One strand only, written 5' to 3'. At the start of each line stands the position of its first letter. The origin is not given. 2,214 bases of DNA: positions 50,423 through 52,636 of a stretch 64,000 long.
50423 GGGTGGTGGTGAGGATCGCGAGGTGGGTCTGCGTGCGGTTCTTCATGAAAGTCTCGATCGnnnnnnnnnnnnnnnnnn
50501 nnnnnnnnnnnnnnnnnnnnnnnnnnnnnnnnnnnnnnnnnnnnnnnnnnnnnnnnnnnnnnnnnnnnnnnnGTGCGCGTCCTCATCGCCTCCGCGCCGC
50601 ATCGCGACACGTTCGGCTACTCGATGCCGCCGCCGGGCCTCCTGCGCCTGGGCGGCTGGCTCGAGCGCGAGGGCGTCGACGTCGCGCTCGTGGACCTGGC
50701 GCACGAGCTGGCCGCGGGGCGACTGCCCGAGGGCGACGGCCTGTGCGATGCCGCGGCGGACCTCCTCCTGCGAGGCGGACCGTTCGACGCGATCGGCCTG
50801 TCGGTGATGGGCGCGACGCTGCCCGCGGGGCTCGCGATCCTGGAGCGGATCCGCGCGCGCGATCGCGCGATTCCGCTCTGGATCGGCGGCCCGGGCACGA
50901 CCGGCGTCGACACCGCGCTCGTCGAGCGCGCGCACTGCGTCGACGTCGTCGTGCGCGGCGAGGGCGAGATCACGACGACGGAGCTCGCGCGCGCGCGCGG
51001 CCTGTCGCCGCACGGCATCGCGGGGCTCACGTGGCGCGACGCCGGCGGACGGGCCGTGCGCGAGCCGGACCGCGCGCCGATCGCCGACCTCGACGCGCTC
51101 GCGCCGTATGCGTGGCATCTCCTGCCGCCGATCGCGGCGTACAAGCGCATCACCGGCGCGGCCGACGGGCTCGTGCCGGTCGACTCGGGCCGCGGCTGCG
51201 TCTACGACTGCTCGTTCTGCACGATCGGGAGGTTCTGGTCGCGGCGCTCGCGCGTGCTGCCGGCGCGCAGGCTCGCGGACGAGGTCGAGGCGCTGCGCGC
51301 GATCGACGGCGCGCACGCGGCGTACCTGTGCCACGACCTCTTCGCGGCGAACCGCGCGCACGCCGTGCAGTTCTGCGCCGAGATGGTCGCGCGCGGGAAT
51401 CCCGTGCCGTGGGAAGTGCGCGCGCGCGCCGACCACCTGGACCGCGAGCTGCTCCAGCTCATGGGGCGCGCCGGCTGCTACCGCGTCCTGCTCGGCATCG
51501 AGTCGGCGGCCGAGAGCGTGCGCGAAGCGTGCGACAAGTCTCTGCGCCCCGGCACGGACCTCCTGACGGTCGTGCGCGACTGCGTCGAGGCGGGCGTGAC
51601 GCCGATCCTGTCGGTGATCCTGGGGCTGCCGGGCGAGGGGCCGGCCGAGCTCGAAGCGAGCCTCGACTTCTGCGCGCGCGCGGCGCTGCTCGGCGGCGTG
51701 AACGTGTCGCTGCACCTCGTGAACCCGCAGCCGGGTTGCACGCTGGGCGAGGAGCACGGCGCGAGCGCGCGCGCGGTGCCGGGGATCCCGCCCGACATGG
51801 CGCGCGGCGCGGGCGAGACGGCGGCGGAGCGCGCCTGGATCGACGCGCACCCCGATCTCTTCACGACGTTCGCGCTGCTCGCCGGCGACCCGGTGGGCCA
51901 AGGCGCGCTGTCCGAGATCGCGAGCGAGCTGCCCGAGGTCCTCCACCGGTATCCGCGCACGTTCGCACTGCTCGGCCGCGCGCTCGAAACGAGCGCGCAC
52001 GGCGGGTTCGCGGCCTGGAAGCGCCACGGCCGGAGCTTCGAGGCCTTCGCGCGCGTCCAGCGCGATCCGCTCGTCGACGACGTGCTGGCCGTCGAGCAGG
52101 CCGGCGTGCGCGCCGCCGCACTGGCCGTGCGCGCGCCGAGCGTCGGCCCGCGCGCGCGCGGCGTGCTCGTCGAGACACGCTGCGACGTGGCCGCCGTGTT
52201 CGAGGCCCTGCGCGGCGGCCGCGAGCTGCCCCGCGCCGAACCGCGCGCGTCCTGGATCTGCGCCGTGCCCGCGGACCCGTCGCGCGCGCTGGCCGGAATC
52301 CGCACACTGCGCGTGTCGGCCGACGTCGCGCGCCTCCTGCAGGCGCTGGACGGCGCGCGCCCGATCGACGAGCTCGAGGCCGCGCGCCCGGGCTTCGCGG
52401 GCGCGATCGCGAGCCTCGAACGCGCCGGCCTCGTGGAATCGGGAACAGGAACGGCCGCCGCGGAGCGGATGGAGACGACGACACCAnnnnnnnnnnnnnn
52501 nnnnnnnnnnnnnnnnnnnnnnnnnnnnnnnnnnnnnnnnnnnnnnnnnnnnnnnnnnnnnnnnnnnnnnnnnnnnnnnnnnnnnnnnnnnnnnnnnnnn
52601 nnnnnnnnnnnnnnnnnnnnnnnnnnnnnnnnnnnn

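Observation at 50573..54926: Two B12-binding radical SAM enzymes with RRE-like tails, coupled to a 63-aa ORF: candidate unclassified RiPP-like operon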

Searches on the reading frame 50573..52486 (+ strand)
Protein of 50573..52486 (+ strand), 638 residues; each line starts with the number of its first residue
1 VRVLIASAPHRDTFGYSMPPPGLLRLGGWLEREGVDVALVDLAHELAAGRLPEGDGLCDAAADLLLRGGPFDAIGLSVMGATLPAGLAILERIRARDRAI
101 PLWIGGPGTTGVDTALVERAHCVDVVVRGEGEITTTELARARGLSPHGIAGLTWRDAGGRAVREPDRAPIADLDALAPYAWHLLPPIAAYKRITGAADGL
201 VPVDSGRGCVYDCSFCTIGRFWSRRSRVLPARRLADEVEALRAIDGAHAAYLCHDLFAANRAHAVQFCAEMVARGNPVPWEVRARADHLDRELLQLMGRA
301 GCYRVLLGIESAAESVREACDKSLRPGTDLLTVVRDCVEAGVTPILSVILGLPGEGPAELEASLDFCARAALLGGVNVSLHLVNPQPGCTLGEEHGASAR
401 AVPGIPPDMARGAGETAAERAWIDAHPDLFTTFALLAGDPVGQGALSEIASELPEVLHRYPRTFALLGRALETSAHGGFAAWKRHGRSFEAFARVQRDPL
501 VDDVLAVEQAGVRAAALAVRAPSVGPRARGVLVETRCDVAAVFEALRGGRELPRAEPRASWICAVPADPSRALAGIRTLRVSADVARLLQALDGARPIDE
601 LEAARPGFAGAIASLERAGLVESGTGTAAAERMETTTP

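Call 8: search_protein_families(library=pfam, proteins=[window:50573-52486:+], max_evalue=0.1)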
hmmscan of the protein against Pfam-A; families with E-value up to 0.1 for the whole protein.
window:50573-52486:+ (638 aa): 3 families
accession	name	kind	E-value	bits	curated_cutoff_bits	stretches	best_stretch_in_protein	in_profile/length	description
PF04055.27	Radical_SAM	-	6e-15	56.2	29.5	1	206-367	4-166/166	Radical SAM superfamily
PF02310.24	B12-binding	-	1.3e-11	44.8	32.1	1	12-138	6-120/121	B12 binding domain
PF12802.13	MarR_2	-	0.094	13.3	27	0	125-149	13-37/61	MarR family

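Call 9: search_protein_families(library=ncbifam, proteins=[window:50573-52486:+], max_evalue=0.1)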
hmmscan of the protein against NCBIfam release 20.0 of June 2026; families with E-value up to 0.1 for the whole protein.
window:50573-52486:+ (638 aa): 22 families
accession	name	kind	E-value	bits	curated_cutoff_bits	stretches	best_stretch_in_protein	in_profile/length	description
NF050148.1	rSAM_ApyD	equivalog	6.1e-54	183.5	750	1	19-433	24-429/645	RiPP biosynthesis radical SAM protein ApyD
TIGR02026.1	BchE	equivalog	6.9e-28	97.7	481.35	1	17-321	19-317/497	magnesium-protoporphyrin IX monomethyl ester anaerobic oxidative cyclase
TIGR03471.1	HpnJ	equivalog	3e-27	95.6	577.6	1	76-391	74-383/472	hopanoid biosynthesis associated radical SAM protein HpnJ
TIGR04295.1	B12_rSAM_oligo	hypoth_equivalog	1.3e-19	70.3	400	1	102-332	105-324/422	TIGR04295 family B12-binding domain-containing radical SAM protein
TIGR04072.2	rSAM_ladder_B12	equivalog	1.9e-19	69.6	360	1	90-364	90-343/443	lipid biosynthesis B12-binding/radical SAM protein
NF033070.1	rSAM_AprD4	equivalog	3.9e-19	68.9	500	1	115-391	119-386/456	AprD4 family radical SAM diol-dehydratase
TIGR04014.1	B12_SAM_MJ_0865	equivalog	4.5e-19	68.6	360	1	92-394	60-357/434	methyl-coenzyme M reductase glutamine C-methyltransferase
TIGR04479.1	bcpD_PhpK_rSAM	subfamily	3.2e-18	65.4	600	1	201-370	242-409/504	PhpK family radical SAM P-methyltransferase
TIGR04385.1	B12_rSAM_cofa1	equivalog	3.5e-17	62.7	450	1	91-367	91-361/438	B12 lower ligand biosynthesis radical SAM protein BzaD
TIGR03975.1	rSAM_ocin_1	subfamily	3.9e-17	62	281.85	1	72-361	130-421/606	RiPP maturation radical SAM C-methyltransferase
NF033712.0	B12_rSAM_KedN5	subfamily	9.5e-17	60.4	700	1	62-258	54-252/624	KedN5 family methylcobalamin-dependent radical SAM C-methyltransferase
TIGR04013.1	B12_SAM_MJ_1487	hypoth_equivalog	2e-16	59.8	251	1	74-394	47-356/382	TIGR04013 family B12-binding domain/radical SAM domain-containing protein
TIGR04367.1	HpnR_B12_rSAM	equivalog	3.6e-14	52.2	650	1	72-322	62-306/490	hopanoid C-3 methylase HpnR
TIGR04428.1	B12_rSAM_trp_MT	equivalog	1.3e-12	46.9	500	2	199-411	215-440/558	tryptophan 2-C-methyltransferase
NF038361.1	rSAM_Sden_1168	equivalog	2e-11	43.2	575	1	115-370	191-451/560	Sden_1168 family B12-binding radical SAM P-methyltransferase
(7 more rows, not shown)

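Call 22: find_homologous_proteins(query=window:50573-52486:+, max_evalue=1e-10)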
Query window:50573-52486:+ (638 aa): 330 proteins with E <= 1e-10 among 8000 candidates; the best 120 are listed.
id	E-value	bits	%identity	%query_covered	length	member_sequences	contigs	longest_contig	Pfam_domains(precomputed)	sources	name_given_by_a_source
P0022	0.0e+0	1407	100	100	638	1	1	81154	PF04055.28,PF02310.25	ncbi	-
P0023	0.0e+0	1130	82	100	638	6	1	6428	PF04055.28,PF02310.25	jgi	-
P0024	0.0e+0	1127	82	100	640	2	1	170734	PF04055.28,PF02310.25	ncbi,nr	ncbi:MAG: radical SAM protein [Planctomycetota bacterium]|nr:radical SAM protein [Planctomycetota ba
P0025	0.0e+0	1082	81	98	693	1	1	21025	PF04055.28,PF02310.25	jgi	jgi:hypothetical protein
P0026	0.0e+0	1071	78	100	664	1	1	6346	PF04055.28,PF02310.25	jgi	-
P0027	0.0e+0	1057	78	100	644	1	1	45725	PF04055.28,PF02310.25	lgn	-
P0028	0.0e+0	1045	77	100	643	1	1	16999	PF04055.28,PF02310.25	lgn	-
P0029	3.5e-298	1009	77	97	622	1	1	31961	PF04055.28,PF02310.25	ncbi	-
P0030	4.4e-298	1008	76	99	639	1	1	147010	PF04055.28,PF02310.25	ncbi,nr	ncbi:MAG: B12-binding domain-containing radical SAM protein [Planctomycetes bacterium]|nr:B12-bindin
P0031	2.3e-291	986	74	98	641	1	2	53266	PF04055.28,PF02310.25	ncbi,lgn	-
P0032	2.2e-288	976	75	97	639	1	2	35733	PF04055.28,PF02310.25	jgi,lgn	-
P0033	1.8e-287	973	73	100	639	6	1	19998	PF04055.28,PF02310.25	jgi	-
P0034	3.2e-247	840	67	97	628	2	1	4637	PF04055.28,PF02310.25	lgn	-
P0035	5.0e-247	840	68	98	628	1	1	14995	PF04055.28,PF02310.25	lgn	-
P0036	2.6e-228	778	63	97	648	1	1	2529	PF04055.28,PF02310.25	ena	-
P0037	2.9e-228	778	61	98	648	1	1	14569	PF04055.28,PF02310.25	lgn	-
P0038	7.5e-226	770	59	100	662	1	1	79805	PF04055.28,PF02310.25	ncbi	-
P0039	3.6e-224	764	58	97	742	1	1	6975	PF04055.28,PF02310.25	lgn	-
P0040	1.9e-220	752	60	98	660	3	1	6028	PF04055.28,PF02310.25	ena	-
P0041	4.6e-220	751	60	97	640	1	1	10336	PF04055.28,PF02310.25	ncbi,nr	ncbi:MAG: cobalamin-dependent protein [Planctomycetes bacterium]|nr:cobalamin-dependent protein [Pla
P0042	6.5e-220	750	60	100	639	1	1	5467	PF04055.28,PF02310.25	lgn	-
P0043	1.2e-218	746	60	97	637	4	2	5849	PF04055.28,PF02310.25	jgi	jgi:radical SAM superfamily enzyme YgiQ (UPF0313 family)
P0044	3.6e-217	741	60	100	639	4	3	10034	PF04055.28,PF02310.25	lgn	-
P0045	4.8e-217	741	59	99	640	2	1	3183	PF04055.28,PF02310.25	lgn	-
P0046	5.7e-216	737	60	98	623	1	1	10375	PF04055.28,PF02310.25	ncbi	-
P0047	1.2e-215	736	62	94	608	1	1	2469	PF04055.28,PF02310.25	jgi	jgi:radical SAM superfamily enzyme YgiQ (UPF0313 family)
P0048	4.1e-214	731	62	97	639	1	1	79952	PF04055.28,PF02310.25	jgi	-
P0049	7.2e-213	727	58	97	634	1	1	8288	PF04055.28,PF02310.25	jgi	jgi:radical SAM superfamily enzyme YgiQ (UPF0313 family)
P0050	8.7e-213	727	59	97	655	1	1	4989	PF04055.28,PF02310.25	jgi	jgi:radical SAM superfamily enzyme YgiQ (UPF0313 family)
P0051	1.6e-212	726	57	97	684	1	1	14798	PF04055.28,PF02310.25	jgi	jgi:radical SAM superfamily enzyme YgiQ (UPF0313 family)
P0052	2.7e-211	722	56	100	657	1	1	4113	PF04055.28,PF02310.25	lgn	-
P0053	4.3e-211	721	61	98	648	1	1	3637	PF04055.28,PF02310.25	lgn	-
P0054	8.2e-210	717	55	98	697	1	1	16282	PF04055.28,PF02310.25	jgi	jgi:hypothetical protein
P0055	1.0e-209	716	61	97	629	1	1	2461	PF04055.28,PF02310.25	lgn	-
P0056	4.8e-209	714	58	100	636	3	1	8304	PF04055.28,PF02310.25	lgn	-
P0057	3.9e-208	711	57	98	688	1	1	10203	PF04055.28,PF02310.25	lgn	-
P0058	1.4e-207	709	60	95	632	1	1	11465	PF04055.28,PF02310.25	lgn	-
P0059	3.6e-205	701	59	100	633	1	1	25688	PF04055.28,PF02310.25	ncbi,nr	ncbi:MAG: B12-binding domain-containing radical SAM protein [Planctomycetes bacterium]|nr:B12-bindin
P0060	5.1e-205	701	60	97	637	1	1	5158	PF04055.28,PF02310.25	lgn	-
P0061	1.0e-204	700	56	98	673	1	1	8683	PF04055.28,PF02310.25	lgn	-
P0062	3.0e-204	698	59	97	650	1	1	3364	PF04055.28,PF02310.25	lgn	-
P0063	6.1e-204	697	59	97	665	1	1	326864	PF04055.28,PF02310.25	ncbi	-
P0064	3.3e-203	695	59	97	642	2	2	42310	PF04055.28,PF02310.25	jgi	-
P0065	5.2e-202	691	59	97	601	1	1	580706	PF04055.28,PF02310.25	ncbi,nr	ncbi:MAG: B12-binding domain-containing radical SAM protein [Planctomycetes bacterium]|nr:B12-bindin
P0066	2.1e-200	686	59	98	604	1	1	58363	PF04055.28,PF02310.25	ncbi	-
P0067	4.3e-200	685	58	97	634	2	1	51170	PF04055.28,PF02310.25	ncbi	-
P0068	4.4e-200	685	58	97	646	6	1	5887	PF04055.28,PF02310.25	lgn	-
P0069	9.1e-200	684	56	97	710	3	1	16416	PF04055.28,PF02310.25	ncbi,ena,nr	ncbi:MAG: B12-binding domain-containing radical SAM protein [Planctomycetota bacterium]|nr:MAG: B12-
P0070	1.7e-199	683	59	97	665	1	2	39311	PF04055.28,PF02310.25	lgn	-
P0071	2.0e-199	682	51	97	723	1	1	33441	PF04055.28,PF02310.25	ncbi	-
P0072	3.3e-199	682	58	95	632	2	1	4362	PF04055.28,PF02310.25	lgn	-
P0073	2.6e-197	675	55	97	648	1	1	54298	PF04055.28,PF02310.25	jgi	jgi:radical SAM superfamily enzyme YgiQ (UPF0313 family)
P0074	2.8e-197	675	58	97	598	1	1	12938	PF04055.28,PF02310.25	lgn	-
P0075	3.4e-197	675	57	97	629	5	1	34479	PF04055.28,PF02310.25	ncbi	-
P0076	6.0e-197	674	58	97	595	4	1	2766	PF04055.28,PF02310.25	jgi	-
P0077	1.1e-196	673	58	97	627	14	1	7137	PF04055.28,PF02310.25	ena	-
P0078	1.4e-196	673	56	98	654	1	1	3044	PF04055.28,PF02310.25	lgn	-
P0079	2.5e-196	672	57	97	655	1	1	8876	PF04055.28,PF02310.25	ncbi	ncbi:MAG: radical SAM protein [Planctomycetota bacterium]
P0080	2.6e-196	672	57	97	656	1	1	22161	PF04055.28,PF02310.25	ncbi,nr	ncbi:MAG: radical SAM protein [bacterium]|nr:radical SAM protein [bacterium]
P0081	1.2e-195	670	57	98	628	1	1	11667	PF04055.28,PF02310.25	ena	-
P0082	1.9e-195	669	59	97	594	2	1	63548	PF04055.28,PF02310.25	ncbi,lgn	-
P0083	5.3e-195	668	58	97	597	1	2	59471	PF04055.28,PF02310.25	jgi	jgi:hypothetical protein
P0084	2.2e-194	666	56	97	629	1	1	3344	PF04055.28,PF02310.25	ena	-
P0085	2.8e-194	665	65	81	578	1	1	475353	PF04055.28,PF02310.25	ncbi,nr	ncbi:MAG: B12-binding domain-containing radical SAM protein [Planctomycetes bacterium]|nr:B12-bindin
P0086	3.7e-194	665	53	97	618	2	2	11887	PF04055.28,PF02310.25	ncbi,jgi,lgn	ncbi:MAG: anaerobic magnesium-protoporphyrin IX monomethyl ester cyclase [Planctomycetota bacterium]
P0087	7.3e-194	664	56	97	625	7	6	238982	PF04055.28,PF02310.25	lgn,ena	-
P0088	8.0e-194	664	59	94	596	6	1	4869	PF04055.28,PF02310.25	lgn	-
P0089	8.4e-194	664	57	97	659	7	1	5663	PF04055.28,PF02310.25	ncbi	-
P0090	8.9e-194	664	57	97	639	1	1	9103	PF04055.28,PF02310.25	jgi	-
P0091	3.2e-193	662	58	92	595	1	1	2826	PF04055.28,PF02310.25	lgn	-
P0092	3.3e-193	662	57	97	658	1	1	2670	PF04055.28,PF02310.25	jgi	jgi:radical SAM superfamily enzyme YgiQ (UPF0313 family)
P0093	4.3e-193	662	56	98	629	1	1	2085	PF04055.28,PF02310.25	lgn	-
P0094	5.0e-193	661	56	92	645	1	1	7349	PF04055.28,PF02310.25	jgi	jgi:radical SAM superfamily enzyme YgiQ (UPF0313 family)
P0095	1.5e-192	660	56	97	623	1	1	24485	PF04055.28,PF02310.25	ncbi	-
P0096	5.0e-192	658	53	97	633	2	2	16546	PF04055.28,PF02310.25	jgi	jgi:anaerobic magnesium-protoporphyrin IX monomethyl ester cyclase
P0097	5.8e-192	658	55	97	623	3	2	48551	PF04055.28,PF02310.25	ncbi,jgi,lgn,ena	-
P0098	7.7e-192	657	55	98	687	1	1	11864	PF04055.28,PF02310.25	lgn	-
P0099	1.5e-191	656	55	97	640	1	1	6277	PF04055.28,PF02310.25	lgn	-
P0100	1.5e-191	656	54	98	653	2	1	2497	PF04055.28,PF02310.25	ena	-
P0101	2.1e-191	656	54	97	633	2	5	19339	PF04055.28,PF02310.25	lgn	-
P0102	2.3e-191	656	57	97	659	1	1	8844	PF04055.28,PF02310.25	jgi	-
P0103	2.4e-190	652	58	94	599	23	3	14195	PF04055.28,PF02310.25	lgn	-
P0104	3.7e-190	652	57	98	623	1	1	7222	PF04055.28,PF02310.25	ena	-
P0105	4.2e-189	648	57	97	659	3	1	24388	PF04055.28,PF02310.25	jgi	jgi:radical SAM superfamily enzyme YgiQ (UPF0313 family)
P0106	6.4e-189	648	56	97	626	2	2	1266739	PF04055.28,PF02310.25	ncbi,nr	ncbi:MAG: B12-binding domain-containing radical SAM protein [Planctomycetes bacterium]|nr:B12-bindin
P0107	7.8e-189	647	58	93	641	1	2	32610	PF04055.28,PF02310.25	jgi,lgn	jgi:hypothetical protein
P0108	8.7e-189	647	53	95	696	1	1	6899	PF04055.28,PF02310.25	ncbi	ncbi:MAG: hypothetical protein RL112_2204 [Planctomycetota bacterium]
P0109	9.1e-189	647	54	94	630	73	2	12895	PF04055.28,PF02310.25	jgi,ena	-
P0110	2.4e-188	646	54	98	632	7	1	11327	PF04055.28,PF02310.25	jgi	-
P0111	2.7e-188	646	55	100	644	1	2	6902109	PF04055.28,PF02310.25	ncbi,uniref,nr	ncbi:B12-binding domain-containing radical SAM protein [Engelhardtia mirabilis]|uniref:Coproporphyri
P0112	4.5e-188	645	55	97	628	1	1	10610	PF04055.28,PF02310.25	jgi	jgi:radical SAM superfamily enzyme YgiQ (UPF0313 family)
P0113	5.5e-188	645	56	97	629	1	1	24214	PF04055.28,PF02310.25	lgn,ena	-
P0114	7.6e-188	644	56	95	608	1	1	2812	PF04055.28,PF02310.25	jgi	jgi:hypothetical protein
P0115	1.1e-187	644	51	98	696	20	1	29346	PF04055.28,PF02310.25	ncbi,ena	-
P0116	2.5e-187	642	55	97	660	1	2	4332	PF04055.28,PF02310.25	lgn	-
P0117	2.7e-187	642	55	97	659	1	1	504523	PF04055.28,PF02310.25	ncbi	ncbi:MAG: radical SAM protein [Planctomycetota bacterium]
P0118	6.7e-187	641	53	97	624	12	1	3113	PF04055.28,PF02310.25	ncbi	-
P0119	1.2e-186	640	52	100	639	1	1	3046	PF04055.28,PF02310.25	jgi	-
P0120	1.6e-186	640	53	97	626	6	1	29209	PF04055.28,PF02310.25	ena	-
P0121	2.9e-186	639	53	97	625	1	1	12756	PF04055.28,PF02310.25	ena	-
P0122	6.2e-186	638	55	97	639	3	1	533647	PF04055.28,PF02310.25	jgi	-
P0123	6.2e-186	638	54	97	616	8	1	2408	PF04055.28,PF02310.25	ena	-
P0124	1.3e-185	637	54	98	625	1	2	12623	PF04055.28,PF02310.25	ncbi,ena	-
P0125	2.0e-185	636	56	97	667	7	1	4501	PF04055.28,PF02310.25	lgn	-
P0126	2.1e-185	636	54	94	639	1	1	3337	PF04055.28,PF02310.25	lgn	-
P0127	2.4e-185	636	55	97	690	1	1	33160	PF04055.28,PF02310.25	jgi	jgi:radical SAM superfamily enzyme YgiQ (UPF0313 family)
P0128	3.8e-185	635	54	97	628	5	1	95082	PF04055.28,PF02310.25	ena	-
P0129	4.7e-185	635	53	97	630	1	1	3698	PF04055.28,PF02310.25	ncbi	-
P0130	6.4e-185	635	56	95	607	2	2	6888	PF04055.28,PF02310.25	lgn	-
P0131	1.0e-184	634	56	94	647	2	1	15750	PF04055.28,PF02310.25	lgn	-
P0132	1.4e-184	633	58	91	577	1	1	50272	PF04055.28,PF02310.25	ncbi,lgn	-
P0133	1.6e-184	633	54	97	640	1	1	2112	PF04055.28,PF02310.25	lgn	-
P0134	1.8e-184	633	55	97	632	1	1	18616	PF04055.28,PF02310.25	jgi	-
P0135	1.9e-184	633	55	97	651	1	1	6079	PF04055.28,PF02310.25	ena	-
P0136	2.3e-184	633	55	98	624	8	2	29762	PF04055.28,PF02310.25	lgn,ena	-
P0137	2.8e-184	632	56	98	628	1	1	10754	PF04055.28,PF02310.25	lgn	-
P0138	3.8e-184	632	53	100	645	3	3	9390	PF04055.28,PF02310.25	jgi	jgi:hypothetical protein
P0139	5.7e-184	631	52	97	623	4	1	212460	PF04055.28,PF02310.25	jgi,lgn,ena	-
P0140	7.8e-184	631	54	97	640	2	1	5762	PF04055.28,PF02310.25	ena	-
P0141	1.7e-183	630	56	98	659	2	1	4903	PF04055.28,PF02310.25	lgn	-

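Call 24: find_related_loci(query=A2, collection=genome_contigs, flank=10000)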
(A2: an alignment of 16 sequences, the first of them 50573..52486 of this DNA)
Query A2 (638 aa) in genome_contigs; peptide patterns used: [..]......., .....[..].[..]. (x = any residue, [..] = any of these).
146 stretches matched a pattern; 132 encode a relative of the query (tblastn E <= 1e-3); the best 80 are kept; 80 distinct loci.
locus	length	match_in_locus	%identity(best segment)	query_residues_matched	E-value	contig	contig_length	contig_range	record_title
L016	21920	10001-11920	82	1-638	0e+0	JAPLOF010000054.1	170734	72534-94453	MAG: Planctomycetota bacterium isolate LacPavin_0920_WC90_MAG_71_14 LacPavin_0920_WC90_scaffold_1065286, whole genome sh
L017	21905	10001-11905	75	1-634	0e+0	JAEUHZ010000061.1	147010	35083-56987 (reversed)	MAG: Planctomycetota bacterium isolate new MAG-30 k141_3916537, whole genome shotgun sequence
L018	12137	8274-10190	73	1-638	0e+0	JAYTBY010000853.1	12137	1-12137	MAG: Planctomycetota bacterium isolate GFS_14463 GFS_14463_852, whole genome shotgun sequence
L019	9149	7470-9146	82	1-555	0e+0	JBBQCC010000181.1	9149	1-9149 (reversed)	MAG: Planctomycetota bacterium isolate Co_metawrap_1282 Cmw_1282_k141_14304813_length_9149_cov_8.0000, whole genome shot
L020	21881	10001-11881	74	1-625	0e+0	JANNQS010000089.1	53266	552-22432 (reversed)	MAG: Planctomycetota bacterium isolate SOY_31_metabat_411 SOY_31_k141_639957, whole genome shotgun sequence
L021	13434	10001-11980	59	1-637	0e+0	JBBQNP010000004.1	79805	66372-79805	MAG: Planctomycetota bacterium isolate Co_metawrap_274 Cmw_274_k141_17039988_length_79805_cov_10.9973, whole genome shot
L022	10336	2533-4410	60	1-621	0e+0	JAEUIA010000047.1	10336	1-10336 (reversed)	MAG: Planctomycetota bacterium isolate new MAG-31 k141_2806027, whole genome shotgun sequence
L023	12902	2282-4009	72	1-638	0e+0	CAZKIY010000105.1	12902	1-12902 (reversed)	MAG TPA_asm: uncultured Planctomycetaceae bacterium isolate SRP128246_co1_341 genome assembly, contig: NODE_11473_length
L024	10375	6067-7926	59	1-623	0e+0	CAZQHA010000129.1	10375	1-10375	MAG TPA_asm: uncultured Planctomycetaceae bacterium isolate SRP287051_co1_201 genome assembly, contig: NODE_8337_length_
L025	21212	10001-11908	59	1-636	0e+0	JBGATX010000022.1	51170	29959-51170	MAG: Planctomycetota bacterium isolate MAG_AAO_H10.88 AAOH10-88_opera_contig_2744, whole genome shotgun sequence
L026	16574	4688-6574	58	1-637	0e+0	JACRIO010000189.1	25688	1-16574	MAG: Planctomycetota bacterium isolate NC_groundwater_1805_Pr3_B-0.1um_71_11 SR-2_scaffold_141_2283782, whole genome sho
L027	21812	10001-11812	59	1-623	0e+0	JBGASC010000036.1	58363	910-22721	MAG: Planctomycetota bacterium isolate MAG_AAO_H10.66 AAOH10-66_opera_contig_2302, whole genome shotgun sequence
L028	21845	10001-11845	58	1-636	0e+0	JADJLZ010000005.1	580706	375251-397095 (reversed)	MAG: Planctomycetota bacterium isolate EsbW_18-Q3-R4-48_BAT3C.505 tig00003369-10-5796090, whole genome shotgun sequence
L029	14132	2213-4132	56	1-635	0e+0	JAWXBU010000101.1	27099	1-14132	MAG: Planctomycetota bacterium isolate MP7G1.130 k99_820298, whole genome shotgun sequence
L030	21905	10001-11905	59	1-621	0e+0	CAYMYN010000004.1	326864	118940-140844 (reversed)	MAG TPA_asm: uncultured Planctomycetaceae bacterium isolate binchicken_co315_74 genome assembly, contig: NODE_21_length_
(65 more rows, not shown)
